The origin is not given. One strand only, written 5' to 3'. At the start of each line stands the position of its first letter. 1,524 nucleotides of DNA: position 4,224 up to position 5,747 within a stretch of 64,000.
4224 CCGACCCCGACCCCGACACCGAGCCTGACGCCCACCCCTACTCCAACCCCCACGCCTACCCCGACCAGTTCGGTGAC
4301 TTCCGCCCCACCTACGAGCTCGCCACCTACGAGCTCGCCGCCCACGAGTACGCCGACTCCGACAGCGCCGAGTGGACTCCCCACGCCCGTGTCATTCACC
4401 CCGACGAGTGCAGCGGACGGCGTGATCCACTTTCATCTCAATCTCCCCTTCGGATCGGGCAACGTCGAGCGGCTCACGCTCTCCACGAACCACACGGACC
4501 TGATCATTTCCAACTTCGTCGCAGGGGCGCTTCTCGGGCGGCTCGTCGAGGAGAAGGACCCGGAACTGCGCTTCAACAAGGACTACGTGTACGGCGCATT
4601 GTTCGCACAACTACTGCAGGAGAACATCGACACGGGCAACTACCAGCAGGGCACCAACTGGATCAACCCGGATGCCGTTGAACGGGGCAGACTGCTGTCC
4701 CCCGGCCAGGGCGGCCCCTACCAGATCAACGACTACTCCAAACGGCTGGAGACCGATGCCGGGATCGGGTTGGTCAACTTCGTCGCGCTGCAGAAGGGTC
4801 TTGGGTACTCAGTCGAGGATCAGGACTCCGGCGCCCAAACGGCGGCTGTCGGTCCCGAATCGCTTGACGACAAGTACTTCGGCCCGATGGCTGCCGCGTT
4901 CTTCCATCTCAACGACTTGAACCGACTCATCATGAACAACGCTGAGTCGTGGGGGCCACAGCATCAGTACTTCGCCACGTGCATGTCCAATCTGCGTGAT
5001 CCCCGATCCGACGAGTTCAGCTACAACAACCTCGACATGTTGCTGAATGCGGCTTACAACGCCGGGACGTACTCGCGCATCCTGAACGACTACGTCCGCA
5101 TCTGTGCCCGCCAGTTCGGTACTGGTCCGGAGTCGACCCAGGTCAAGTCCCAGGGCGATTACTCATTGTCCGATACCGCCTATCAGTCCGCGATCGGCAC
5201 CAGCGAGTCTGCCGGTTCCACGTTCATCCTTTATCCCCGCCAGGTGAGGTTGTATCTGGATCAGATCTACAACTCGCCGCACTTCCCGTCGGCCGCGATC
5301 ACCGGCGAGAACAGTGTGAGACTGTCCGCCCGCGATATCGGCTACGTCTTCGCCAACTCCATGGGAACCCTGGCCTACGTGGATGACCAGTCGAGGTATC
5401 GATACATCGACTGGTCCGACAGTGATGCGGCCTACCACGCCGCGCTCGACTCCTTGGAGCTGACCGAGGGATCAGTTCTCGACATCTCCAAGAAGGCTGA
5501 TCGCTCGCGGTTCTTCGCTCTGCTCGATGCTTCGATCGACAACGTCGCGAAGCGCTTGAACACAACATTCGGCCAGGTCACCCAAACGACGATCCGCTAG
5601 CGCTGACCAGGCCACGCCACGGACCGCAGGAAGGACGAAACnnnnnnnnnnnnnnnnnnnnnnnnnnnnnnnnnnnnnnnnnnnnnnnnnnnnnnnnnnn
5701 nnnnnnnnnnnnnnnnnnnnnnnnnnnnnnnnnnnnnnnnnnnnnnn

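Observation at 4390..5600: Unassigned ~400-aa catalytic-type domain behind two CBM2s, a candidate new lysozyme-superfamily glycan hydrolase or lyase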

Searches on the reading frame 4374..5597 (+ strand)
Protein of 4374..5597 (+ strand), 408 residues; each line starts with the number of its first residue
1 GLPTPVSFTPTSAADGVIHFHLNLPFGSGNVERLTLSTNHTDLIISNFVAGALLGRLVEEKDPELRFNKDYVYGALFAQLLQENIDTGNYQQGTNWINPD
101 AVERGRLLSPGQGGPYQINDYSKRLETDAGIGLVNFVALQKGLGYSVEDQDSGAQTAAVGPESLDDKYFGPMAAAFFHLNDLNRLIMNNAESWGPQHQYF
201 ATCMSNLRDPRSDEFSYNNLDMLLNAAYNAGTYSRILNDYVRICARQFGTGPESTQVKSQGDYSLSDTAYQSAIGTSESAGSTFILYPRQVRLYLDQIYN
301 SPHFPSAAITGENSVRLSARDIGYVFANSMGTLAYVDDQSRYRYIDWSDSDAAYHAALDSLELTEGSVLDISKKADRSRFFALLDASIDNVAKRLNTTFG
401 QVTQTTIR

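Call 6: search_protein_families(library=pfam, proteins=[window:4374-5597:+], max_evalue=1)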
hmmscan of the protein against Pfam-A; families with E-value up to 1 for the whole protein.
window:4374-5597:+ (408 aa): 0 families

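Call 7: search_protein_families(library=ncbifam, proteins=[window:4374-5597:+], max_evalue=10)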
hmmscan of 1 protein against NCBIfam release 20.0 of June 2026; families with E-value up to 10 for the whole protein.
window:4374-5597:+ (408 aa): 0 families

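Call 8: search_solved_structures(query=window:4374-5597:+, max_evalue=10, show_alignments=2)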
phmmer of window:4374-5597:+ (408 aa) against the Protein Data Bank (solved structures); distinct sequences matched with E-value up to 10: 1.
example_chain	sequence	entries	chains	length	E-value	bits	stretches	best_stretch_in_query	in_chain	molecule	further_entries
3f6f_A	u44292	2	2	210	1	11.6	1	249-295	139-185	CG18548-PA (IP02196p) (IP02193p)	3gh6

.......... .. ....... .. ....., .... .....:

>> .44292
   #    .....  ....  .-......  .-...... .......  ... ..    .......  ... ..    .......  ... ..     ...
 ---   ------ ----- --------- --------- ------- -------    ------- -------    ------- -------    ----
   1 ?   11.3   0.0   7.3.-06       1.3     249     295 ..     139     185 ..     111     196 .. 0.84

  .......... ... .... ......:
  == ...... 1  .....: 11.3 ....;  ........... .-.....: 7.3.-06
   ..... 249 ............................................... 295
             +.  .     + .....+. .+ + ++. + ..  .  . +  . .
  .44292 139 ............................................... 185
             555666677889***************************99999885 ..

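Call 9: find_homologous_proteins(query=window:4374-5597:+, max_evalue=0.001)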
Query window:4374-5597:+ (408 aa): 149 proteins with E <= 0.001 among 8000 candidates; the best 120 are listed.
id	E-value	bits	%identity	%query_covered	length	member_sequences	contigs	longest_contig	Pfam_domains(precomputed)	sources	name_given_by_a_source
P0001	2.8e-266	901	99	99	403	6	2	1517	-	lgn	-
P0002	1.9e-173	595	65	100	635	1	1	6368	PF02839.20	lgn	-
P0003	2.2e-173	595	67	100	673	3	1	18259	PF00553.26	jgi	-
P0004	2.4e-173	595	65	100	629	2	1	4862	PF02839.20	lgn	-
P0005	2.5e-173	595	66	100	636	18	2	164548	-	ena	-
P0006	7.1e-172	590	65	100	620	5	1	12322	PF02839.20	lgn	-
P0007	1.6e-171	589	64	100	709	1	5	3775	PF00553.26,PF09478.17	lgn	-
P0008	3.2e-170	585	64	100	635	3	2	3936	-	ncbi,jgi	jgi:hypothetical protein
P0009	1.5e-169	582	64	100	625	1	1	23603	-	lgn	-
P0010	8.9e-167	573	61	100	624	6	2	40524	-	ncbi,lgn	-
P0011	6.3e-166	570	62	100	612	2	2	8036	PF02839.20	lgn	-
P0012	6.7e-165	567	64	100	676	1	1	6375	PF00553.26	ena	-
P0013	1.1e-164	566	62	100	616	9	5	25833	PF02839.20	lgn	-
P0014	1.4e-164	566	63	100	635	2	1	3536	PF02839.20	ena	-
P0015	6.1e-164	564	62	100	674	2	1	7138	-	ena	-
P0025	1.5e-156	540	63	96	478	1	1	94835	-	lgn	-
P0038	3.6e-123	430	68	67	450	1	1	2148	PF00553.26,PF09478.17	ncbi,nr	ncbi:MAG TPA: cellulose binding domain-containing protein, partial [Actinomycetota bacterium]|nr:cel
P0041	2.9e-111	390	50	99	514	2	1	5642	-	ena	-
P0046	9.1e-107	376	47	96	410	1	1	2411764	-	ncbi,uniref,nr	ncbi:hypothetical protein AQUSIP_07390 [Aquicella siphonis]|uniref:Imelysin-like domain-containing p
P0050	7.4e-105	369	49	96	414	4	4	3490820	-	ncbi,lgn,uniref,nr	ncbi:hypothetical protein [Legionella maceachernii]|uniref:Uncharacterized protein n=1 Tax=Legionell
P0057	2.3e-103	364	48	95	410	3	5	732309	-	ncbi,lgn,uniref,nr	ncbi:hypothetical protein [Legionella erythra]|uniref:Uncharacterized protein n=1 Tax=Legionella ery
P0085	1.3e-68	250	35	98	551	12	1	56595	PF02839.20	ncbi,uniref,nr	ncbi:chitin-binding protein [Francisella sp. SYW-2]|uniref:chitin-binding protein n=1 Tax=Francisell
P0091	1.2e-63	234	34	94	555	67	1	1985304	PF02839.20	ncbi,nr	ncbi:carbohydrate binding domain protein [Francisella sp. TX07-6608]|nr:carbohydrate binding domain 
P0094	4.3e-61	225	36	92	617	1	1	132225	-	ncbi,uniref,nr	ncbi:hypothetical protein [Vibrio hepatarius]|uniref:hypothetical protein n=1 Tax=Vibrio hepatarius 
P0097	7.9e-58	215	34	97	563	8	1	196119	PF02839.20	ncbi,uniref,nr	ncbi:chitin-binding protein [Francisella philomiragia]|uniref:chitin-binding protein n=1 Tax=Francis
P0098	9.4e-58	214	34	95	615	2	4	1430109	-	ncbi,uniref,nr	ncbi:hypothetical protein ACODM8_12480 [Vibrio ostreicida]|uniref:Chitin-binding type-3 domain-conta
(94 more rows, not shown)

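Call 13: search_solved_structures(query=A1, max_evalue=10, show_alignments=3)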
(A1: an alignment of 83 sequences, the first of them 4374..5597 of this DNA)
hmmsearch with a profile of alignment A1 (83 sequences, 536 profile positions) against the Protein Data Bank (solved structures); distinct sequences matched with E-value up to 10: 2.
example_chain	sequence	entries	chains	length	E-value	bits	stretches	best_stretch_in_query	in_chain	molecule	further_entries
6z41_A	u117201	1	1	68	0.34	12.7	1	481-534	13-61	Carbohydrate binding protein, putative, cpb33A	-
9tz5_j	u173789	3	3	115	1.9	10.2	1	390-466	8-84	Large ribosomal subunit protein uL22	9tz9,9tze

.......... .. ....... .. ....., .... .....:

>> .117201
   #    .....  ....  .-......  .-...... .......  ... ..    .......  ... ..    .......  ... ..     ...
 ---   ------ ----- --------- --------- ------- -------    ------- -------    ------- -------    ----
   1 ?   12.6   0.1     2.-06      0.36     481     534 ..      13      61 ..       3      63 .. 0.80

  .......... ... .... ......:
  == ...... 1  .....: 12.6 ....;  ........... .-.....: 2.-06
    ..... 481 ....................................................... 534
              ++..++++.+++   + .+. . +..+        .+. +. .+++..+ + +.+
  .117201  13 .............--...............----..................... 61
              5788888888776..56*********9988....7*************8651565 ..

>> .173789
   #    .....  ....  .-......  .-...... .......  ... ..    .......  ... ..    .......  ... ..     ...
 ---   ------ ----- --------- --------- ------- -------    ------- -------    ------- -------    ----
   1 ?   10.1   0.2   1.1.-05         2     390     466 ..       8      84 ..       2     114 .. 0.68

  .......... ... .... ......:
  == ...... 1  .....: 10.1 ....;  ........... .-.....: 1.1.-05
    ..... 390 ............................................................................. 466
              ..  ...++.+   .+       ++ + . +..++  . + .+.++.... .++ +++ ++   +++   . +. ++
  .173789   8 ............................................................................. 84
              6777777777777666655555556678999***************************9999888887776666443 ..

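Call 19: find_encoding_contigs(protein=P0005, flank=8000, max_places=2)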
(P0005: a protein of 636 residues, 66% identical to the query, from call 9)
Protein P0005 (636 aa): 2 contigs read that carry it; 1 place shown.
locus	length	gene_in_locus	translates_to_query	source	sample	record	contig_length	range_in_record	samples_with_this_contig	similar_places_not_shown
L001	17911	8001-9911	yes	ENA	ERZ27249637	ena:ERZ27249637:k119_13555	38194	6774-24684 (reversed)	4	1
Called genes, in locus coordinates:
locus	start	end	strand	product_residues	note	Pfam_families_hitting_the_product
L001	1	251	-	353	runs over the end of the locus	PF00154:RecA_N, PF06745:ATPase (weak), PF08423:Rad51, PF27531:MT3502_N (weak), PF21096:RecA_C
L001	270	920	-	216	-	PF01135:PCMT, PF00398:RrnaAD, PF05175:MTS (faint), PF13847:Methyltransf_31 (weak), PF13649:Methyltransf_25 (weak)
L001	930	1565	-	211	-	PF13462:Thioredoxin_4, PF01323:DSBA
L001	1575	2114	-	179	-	PF05036:SPOR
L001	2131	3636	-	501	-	PF13541:ChlI, PF00158:Sigma54_activat (faint), PF01078:Mg_chelatase, PF07728:AAA_5, PF00493:MCM (weak), PF13335:Mg_chelatase_C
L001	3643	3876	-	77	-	PF04380:BMFP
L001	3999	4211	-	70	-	PF01165:Ribosomal_S21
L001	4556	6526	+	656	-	PF13520:AA_permease_2, PF00324:AA_permease (weak)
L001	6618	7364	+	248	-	-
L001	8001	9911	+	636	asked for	-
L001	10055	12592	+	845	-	-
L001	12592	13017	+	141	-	-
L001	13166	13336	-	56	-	-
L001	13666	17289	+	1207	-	PF18327:PRODH, PF14850:Pro_dh-DNA_bdg, PF01619:Pro_dh, PF00171:Aldedh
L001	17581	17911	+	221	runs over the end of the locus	-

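Call 20: predict_structure(alignment_id=A1)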
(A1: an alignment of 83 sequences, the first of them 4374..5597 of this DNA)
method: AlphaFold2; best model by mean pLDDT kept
length: 408 residues; sequences in the alignment: 83
mean_pLDDT: 97.0   pTM: 0.96
mean pLDDT of the five models: 97.0, 96.4, 96.2, 95.9, 95.1
residues with pLDDT >= 90: 395; 70-90: 13; 50-70: 0; < 50: 0
segments of 3 or more residues with pLDDT < 50: none
pLDDT, mean of each block of 10 residues (from residue 1): 96 98 92 98 99 99 98 98 96 98 97 95 87 97 97 96 98 98 95 96 98 96 98 97 98 97 97 97 96 98 96 98 99 98 98 99 99 99 99 98 96
secondary structure, 60 per line:
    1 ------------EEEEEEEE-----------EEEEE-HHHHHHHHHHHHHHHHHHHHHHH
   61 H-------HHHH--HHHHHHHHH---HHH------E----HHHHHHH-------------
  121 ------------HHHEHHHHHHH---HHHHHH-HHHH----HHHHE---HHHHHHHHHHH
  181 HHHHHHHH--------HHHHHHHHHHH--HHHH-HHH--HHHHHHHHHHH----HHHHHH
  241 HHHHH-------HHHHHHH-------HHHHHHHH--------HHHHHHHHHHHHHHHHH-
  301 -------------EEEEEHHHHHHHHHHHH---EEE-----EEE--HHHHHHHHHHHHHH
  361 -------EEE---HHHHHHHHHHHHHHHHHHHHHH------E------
elements in order: E13-20 E32-36 H38-61 H69-72 H75-83 H101-107 H137-143 H147-152 H154-157 H162-165 H170-188 H197-207 H210-213 H220-230 H235-245 H253-259 H267-274 H283-299 E314-318 H319-330 E334-336 E342-344 H347-360 E368-370 H374-395

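Call 22: fold_search(model_id=the predicted structure, library=pdb)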
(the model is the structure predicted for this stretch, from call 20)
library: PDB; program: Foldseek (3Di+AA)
matches with E <= 10: 81; with E <= 0.001: 0
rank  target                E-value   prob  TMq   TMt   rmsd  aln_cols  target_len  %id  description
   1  7tu2_A                2.9e-01  0.06  0.13  0.13  21.5       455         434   11  Structure of the L. blandensis dGTPase R37A mutant bound to Mn (released 2022-06-01)
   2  7tu0_C                4.0e-01  0.05  0.12  0.12  20.8       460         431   12  Structure of the L. blandensis dGTPase bound to Mn (released 2022-06-01)
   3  7tu2_C                6.4e-01  0.04  0.12  0.12  20.8       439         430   12  Structure of the L. blandensis dGTPase R37A mutant bound to Mn (released 2022-06-01)
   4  7tqr                  8.0e-01  0.06  0.15  0.13  21.5       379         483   10  Crystal Structure of histidine ammonia lyase from Thermoplasma acidophilum (released 2022-04-06)
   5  5vxj_E                8.8e-01  0.07  0.12  0.16  21.1       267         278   13  2.50 A resolution structure of IpaD from Shigella flexneri in complex with single-domain antibody JMK-E3 (released 2017-08-30)
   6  7tu2_B                1.3e+00  0.03  0.12  0.12  21.8       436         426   12  Structure of the L. blandensis dGTPase R37A mutant bound to Mn (released 2022-06-01)
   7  7tu8_A                1.3e+00  0.03  0.13  0.13  21.8       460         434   14  Structure of the L. blandensis dGTPase H125A mutant bound to dGTP and dATP (released 2022-06-01)
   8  3i7c                  1.5e+00  0.04  0.15  0.14  21.1       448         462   10  Calcium-Dependent Protein Kinase 1 from Toxoplasma gondii (TgCDPK1) in complex with bumped kinase inhibitor NA-PP2 (released 2010-02-09)
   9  3t3v                  1.9e+00  0.03  0.16  0.15  21.5       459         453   10  Calcium-Dependent Protein Kinase 1 from Toxoplasma gondii (TgCDPK1) in complex with Bumped Kinase Inhibitor, RM-1-87 (released 2012-03-14)
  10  7tu4_A                2.2e+00  0.02  0.12  0.12  22.7       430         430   11  Structure of the L. blandensis dGTPase del55-58 mutant bound to Mn (released 2022-06-01)
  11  7upy_B                2.2e+00  0.01  0.10  0.05  27.0       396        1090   11  An antibody from single human VH-rearranging mouse neutralizes all SARS-CoV-2 variants through BA.5 by inhibiting memb (released 2022-08-10)
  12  7nd9_B                2.7e+00  0.01  0.09  0.05  27.5       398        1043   14  EM structure of SARS-CoV-2 Spike glycoprotein (one RBD up) in complex with COVOX-253H55L Fab (released 2021-03-03)
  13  8v5e_A                3.1e+00  0.09  0.11  0.19   9.1       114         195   13  IpaD (122-321) Pi-helix Mutant (delta Q148) Bound to Deoxycholate (released 2024-08-21)
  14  7wc5                  3.2e+00  0.02  0.13  0.14  23.5       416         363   10  Crystal structure of serotonin 2A receptor in complex with psilocin (released 2022-01-26)
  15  7awp                  3.4e+00  0.01  0.09  0.10  20.6       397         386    7  Structure of the thermostabilized EAAT1 cryst-II mutant in complex with rubidium and barium ions and the allosteric inhi (released 2021-10-13)
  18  2xqo_A                3.9e+00  0.08  0.20  0.33   8.8       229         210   10  CtCel124: a cellulase from Clostridium thermocellum (released 2011-03-02)
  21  6g1g_A                4.7e+00  0.08  0.22  0.35   8.6       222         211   11  GH124 cellulase from Ruminiclostridium thermocellum in complex with Mn and cellotriose (released 2018-08-15)
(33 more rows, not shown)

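Call 23: search_protein_families(library=pfam, alignment_id=A1, max_evalue=10)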
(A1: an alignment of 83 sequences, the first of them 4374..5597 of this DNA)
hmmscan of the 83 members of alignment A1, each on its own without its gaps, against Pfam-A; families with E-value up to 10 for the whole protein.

A. member 1, window:4374-5597:+ (408 aa): 0 families

B. families by the number of members that match (of 83 scanned): 70 families (the first 25 are shown)
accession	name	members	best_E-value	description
PF02839.19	CBM_5_12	22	1.4e-18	Carbohydrate-binding module family 5/12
PF00041.27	fn3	6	4.2e-24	Fibronectin type III domain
PF16656.11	Pur_ac_phosph_N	5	9.5e-09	Purple acid Phosphatase, N-terminal domain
PF09223.17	ZinT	5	0.037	ZinT (YodA) periplasmic lipocalin-like zinc-recruitment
PF00553.25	CBM_2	3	2.1e-25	Cellulose binding domain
PF16893.11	fn3_2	3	3e-11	Fibronectin type III domain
PF09478.16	CBM49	3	1.6e-09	Carbohydrate binding domain CBM49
PF25059.1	FN3_DSCAM-DSCAML_C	3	9.2e-09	DSCAM/DSCAML C-terminal Fn3-like domain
PF19743.5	ASTN1_2_fn3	3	0.0001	ASTN1/2 Fn3 domain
PF14292.12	SusE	3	0.054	SusE outer membrane protein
PF21705.3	p55_CTD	3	0.36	p55, C-terminal domain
PF18370.7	RGI_lyase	2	6.5e-07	Rhamnogalacturonan I lyases beta-sheet domain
PF03632.21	Glyco_hydro_65m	2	0.00045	Glycosyl hydrolase family 65 central catalytic domain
PF10179.15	NDNF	2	0.00074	Neuron-derived neurotrophic factor, first Fn(III) domain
PF25079.1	COB_C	2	0.00076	COBRA family C-terminal domain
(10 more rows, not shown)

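Call 25: fold_search(model_id=the predicted structure, library=viral)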
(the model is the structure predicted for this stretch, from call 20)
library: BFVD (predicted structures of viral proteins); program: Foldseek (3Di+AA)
matches with E <= 10: 57; with E <= 0.001: 0
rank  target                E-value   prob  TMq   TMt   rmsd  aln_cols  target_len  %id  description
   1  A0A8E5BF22            1.6e+00  0.02  0.12  0.07  20.5       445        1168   12  (no name in the UniProt tables at hand)
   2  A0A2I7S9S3            1.8e+00  0.13  0.07  0.23  13.0        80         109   14  (no name in the UniProt tables at hand)
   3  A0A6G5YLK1            1.8e+00  0.02  0.13  0.08  24.0       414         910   10  (no name in the UniProt tables at hand)
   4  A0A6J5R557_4          1.9e+00  0.01  0.10  0.06  19.7       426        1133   12  Uncharacterized protein [uncultured Caudovirales phage]
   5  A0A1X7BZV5            2.0e+00  0.01  0.11  0.06  25.9       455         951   13  (no name in the UniProt tables at hand)
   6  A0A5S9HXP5            2.2e+00  0.02  0.12  0.12  23.8       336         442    8  Uncharacterized protein [Tenacibaculum phage PTm1]
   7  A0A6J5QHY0            3.1e+00  0.03  0.10  0.11  18.4       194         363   11  Uncharacterized protein [uncultured Caudovirales phage]
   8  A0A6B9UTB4            3.1e+00  0.01  0.09  0.05  21.6       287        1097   13  (no name in the UniProt tables at hand)
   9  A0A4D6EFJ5            3.3e+00  0.02  0.08  0.05  20.3       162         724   12  Uncharacterized protein [Pandoravirus celtis]
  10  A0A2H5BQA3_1          3.3e+00  0.02  0.11  0.06  20.9       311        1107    9  MJ0042 family finger-like protein [Vibrio phage Vp_R1]
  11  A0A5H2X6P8            3.3e+00  0.01  0.12  0.07  26.8       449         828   11  Hexon assembly protein 100K [Crane-associated adenovirus 1]
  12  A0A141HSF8            3.4e+00  0.02  0.12  0.15  14.5       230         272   10  (no name in the UniProt tables at hand)
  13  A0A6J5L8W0            3.6e+00  0.01  0.09  0.10  31.0       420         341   10  Flagellar basal-body/hook protein, C-terminal domain containing protein [uncultured Caudovirales phage]
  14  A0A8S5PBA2            3.7e+00  0.02  0.08  0.07  24.1       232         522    9  Minor capsid protein [Siphoviridae sp. ctMYJ33]
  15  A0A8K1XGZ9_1          4.5e+00  0.01  0.09  0.04  20.8       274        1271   10  (no name in the UniProt tables at hand)
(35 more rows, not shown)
